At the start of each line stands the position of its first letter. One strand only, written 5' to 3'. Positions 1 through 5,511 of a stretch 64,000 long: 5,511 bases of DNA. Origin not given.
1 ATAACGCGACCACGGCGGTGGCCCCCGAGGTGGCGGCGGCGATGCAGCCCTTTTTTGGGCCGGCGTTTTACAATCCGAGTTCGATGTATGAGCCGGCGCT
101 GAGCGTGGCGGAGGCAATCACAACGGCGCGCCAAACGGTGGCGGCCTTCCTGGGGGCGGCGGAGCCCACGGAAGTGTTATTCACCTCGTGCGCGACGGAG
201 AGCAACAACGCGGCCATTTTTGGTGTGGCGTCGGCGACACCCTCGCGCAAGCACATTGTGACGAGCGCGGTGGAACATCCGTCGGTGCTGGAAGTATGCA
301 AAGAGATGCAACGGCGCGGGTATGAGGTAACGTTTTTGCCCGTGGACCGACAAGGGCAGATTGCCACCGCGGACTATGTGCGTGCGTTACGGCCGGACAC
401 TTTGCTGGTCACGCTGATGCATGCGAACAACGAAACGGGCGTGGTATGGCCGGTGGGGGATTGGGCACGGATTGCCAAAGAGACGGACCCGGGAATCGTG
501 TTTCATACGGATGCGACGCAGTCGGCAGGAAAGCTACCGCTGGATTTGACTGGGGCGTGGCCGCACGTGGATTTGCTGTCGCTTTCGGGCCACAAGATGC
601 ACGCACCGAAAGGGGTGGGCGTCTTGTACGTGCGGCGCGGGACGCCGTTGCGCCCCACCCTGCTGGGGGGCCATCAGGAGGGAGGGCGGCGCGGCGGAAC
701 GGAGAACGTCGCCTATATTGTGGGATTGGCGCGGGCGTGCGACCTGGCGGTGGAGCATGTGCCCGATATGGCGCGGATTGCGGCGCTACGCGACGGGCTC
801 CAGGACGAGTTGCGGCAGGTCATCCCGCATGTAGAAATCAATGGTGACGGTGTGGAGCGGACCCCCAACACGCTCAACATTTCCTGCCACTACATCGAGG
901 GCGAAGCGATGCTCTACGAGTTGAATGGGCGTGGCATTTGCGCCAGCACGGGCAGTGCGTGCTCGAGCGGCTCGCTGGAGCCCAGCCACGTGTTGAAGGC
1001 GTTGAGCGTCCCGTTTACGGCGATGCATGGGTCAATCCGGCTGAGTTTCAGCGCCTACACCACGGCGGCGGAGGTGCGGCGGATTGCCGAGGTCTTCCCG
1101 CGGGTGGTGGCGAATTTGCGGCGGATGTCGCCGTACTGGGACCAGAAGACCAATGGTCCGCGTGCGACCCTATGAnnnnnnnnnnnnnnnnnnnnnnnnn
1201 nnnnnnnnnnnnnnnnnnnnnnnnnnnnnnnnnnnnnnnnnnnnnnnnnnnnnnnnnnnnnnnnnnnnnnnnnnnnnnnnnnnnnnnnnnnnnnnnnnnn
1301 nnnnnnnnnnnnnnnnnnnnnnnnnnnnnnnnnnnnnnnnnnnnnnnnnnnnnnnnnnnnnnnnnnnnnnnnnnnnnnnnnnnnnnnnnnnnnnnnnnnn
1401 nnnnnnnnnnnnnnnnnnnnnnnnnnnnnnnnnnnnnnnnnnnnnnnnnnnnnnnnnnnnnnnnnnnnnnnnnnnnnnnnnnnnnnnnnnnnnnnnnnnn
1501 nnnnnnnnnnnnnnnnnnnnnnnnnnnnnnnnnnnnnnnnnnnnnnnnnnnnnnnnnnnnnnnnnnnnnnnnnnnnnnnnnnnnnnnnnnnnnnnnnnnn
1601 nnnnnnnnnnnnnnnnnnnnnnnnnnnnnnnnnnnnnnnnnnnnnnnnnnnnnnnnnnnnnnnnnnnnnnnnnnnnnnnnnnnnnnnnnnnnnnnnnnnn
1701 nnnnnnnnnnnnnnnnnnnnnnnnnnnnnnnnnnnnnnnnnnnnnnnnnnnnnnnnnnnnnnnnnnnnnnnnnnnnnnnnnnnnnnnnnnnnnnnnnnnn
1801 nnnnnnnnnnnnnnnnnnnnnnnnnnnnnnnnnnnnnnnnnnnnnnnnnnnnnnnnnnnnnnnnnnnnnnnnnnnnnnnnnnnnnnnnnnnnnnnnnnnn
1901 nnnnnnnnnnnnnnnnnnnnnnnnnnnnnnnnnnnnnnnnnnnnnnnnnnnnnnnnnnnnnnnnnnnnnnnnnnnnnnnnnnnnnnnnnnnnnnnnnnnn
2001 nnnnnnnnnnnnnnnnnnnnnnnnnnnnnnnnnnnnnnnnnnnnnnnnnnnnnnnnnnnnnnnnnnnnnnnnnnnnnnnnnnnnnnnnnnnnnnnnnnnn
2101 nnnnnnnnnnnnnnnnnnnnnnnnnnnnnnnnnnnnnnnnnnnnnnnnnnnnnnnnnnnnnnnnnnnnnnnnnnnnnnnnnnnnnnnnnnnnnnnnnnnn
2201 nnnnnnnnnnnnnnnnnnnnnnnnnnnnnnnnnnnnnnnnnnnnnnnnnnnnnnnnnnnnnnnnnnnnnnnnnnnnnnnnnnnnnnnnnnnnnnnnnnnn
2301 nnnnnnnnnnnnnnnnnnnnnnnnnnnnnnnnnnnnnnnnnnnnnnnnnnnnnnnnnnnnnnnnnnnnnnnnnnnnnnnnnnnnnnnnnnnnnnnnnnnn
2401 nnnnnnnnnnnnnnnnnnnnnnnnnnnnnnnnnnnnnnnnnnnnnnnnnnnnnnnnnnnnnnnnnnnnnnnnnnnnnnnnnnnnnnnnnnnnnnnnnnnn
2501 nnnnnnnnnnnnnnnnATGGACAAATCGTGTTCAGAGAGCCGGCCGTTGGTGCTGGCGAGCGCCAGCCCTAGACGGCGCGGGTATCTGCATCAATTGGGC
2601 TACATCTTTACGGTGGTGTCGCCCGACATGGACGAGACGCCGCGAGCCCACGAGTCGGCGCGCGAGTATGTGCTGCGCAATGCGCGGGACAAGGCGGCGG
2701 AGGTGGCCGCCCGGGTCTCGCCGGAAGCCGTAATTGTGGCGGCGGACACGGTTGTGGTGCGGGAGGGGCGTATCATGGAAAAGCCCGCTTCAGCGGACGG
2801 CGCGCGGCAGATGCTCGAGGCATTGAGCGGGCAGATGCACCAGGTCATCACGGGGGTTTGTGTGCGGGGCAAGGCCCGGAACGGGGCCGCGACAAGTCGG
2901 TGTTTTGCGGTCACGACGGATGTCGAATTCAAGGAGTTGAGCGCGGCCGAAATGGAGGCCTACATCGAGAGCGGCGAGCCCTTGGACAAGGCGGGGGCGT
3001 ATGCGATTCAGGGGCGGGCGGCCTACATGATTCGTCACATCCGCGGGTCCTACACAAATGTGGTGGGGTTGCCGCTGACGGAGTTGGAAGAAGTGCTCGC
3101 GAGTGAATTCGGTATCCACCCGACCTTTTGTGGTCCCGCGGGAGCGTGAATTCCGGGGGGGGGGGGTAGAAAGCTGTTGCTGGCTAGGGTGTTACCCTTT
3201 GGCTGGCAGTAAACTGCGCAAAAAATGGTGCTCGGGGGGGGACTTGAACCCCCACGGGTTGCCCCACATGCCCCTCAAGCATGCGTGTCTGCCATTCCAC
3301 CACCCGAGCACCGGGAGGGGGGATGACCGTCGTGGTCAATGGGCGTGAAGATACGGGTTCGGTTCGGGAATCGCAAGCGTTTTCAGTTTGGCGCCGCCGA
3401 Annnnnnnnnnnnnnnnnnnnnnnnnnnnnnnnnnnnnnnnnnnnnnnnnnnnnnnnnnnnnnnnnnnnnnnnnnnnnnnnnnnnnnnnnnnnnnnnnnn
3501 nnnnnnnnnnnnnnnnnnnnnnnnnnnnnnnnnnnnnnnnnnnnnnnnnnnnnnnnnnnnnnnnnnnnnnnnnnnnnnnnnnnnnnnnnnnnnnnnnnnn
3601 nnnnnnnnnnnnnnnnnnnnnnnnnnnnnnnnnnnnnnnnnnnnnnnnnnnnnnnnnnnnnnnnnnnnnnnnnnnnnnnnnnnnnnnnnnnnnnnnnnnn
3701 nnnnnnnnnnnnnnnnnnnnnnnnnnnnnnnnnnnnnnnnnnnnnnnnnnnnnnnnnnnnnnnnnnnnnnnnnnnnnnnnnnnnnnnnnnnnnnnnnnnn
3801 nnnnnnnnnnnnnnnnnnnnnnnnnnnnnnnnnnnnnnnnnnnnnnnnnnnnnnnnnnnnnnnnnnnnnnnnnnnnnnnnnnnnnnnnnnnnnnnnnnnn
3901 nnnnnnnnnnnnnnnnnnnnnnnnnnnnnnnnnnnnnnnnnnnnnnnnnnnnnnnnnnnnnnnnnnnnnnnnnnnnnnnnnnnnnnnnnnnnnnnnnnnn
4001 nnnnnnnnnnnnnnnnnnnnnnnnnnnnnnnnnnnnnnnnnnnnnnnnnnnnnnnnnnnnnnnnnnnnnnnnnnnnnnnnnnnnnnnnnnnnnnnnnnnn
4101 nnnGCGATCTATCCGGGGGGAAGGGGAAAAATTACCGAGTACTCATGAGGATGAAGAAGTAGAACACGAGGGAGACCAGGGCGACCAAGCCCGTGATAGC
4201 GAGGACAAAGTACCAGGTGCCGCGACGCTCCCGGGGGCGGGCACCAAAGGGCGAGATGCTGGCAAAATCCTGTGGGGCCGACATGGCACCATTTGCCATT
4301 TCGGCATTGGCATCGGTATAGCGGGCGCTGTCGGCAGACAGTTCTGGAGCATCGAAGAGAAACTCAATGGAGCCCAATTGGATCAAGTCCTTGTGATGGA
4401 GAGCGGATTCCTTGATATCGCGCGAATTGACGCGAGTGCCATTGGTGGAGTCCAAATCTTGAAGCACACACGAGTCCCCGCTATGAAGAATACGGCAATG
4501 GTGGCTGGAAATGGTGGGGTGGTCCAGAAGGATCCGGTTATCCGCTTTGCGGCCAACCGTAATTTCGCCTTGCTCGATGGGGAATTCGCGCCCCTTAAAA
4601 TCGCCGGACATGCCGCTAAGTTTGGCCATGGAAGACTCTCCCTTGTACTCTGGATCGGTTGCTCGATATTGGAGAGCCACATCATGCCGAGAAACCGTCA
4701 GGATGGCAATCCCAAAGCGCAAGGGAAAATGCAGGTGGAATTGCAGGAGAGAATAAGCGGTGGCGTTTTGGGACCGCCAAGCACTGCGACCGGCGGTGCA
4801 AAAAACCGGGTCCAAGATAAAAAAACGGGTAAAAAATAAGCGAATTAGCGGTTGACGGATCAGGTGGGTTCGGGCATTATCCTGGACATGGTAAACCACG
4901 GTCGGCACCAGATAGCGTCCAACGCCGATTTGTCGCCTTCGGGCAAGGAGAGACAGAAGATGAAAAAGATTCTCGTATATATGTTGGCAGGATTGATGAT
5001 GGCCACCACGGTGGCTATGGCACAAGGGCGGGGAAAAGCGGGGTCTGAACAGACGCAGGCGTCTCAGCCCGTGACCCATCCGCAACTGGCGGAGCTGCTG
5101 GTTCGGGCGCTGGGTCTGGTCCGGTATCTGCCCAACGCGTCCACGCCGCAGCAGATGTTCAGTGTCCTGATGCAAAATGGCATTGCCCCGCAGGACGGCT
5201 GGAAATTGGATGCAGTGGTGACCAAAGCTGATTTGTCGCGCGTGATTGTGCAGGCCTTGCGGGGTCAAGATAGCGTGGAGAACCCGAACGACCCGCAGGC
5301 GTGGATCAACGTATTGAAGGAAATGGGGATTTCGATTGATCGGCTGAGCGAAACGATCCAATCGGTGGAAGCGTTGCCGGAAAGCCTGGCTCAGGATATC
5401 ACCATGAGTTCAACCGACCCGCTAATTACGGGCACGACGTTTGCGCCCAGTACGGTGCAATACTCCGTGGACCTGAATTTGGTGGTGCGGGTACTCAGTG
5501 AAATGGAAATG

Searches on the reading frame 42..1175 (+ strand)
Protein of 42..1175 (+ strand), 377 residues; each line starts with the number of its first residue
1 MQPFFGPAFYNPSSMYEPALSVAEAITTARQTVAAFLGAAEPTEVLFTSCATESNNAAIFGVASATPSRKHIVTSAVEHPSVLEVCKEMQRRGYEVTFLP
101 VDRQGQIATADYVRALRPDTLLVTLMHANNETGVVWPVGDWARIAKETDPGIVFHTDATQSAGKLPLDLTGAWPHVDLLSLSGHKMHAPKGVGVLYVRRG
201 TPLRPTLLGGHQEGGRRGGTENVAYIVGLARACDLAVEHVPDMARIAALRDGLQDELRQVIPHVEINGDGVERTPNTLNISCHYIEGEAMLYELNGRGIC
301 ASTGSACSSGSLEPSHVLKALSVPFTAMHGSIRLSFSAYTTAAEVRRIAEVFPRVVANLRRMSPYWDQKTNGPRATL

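Call 21: search_protein_families(library=pfam, proteins=[window:42-1175:+])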
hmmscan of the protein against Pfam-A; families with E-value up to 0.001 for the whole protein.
window:42-1175:+ (377 aa): 2 families
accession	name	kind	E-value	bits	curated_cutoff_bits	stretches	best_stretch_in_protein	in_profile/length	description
PF00266.25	Aminotran_5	-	1.2e-68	232.2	21.5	1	11-347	29-370/371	Aminotransferase class-V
PF00155.27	Aminotran_1_2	-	6.6e-07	29.3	19.7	1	27-147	45-177/361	Aminotransferase class I and II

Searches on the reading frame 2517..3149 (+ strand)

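Call 97: search_protein_families(library=pfam, proteins=[window:2517-3149:+], max_evalue=0.00001)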
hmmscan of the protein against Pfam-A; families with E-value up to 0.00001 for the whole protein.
window:2517-3149:+ (210 aa): 1 family
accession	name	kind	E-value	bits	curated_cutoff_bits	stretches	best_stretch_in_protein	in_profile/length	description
PF02545.19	Maf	-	4.8e-63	212.7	27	1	10-195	1-185/187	Maf-like protein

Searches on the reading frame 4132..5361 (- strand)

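Call 97: search_protein_families(library=pfam, proteins=[window:4132-5361:-], max_evalue=0.00001)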
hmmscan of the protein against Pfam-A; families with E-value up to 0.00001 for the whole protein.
window:4132-5361:- (409 aa): 2 families
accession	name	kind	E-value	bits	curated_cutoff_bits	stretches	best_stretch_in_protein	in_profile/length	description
PF00498.31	FHA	-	1.3e-17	64.4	20.7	1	267-330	1-67/67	FHA domain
PF16697.10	Yop-YscD_cpl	-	1.1e-15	58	33.2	1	252-338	4-92/94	Inner membrane component of T3SS, cytoplasmic domain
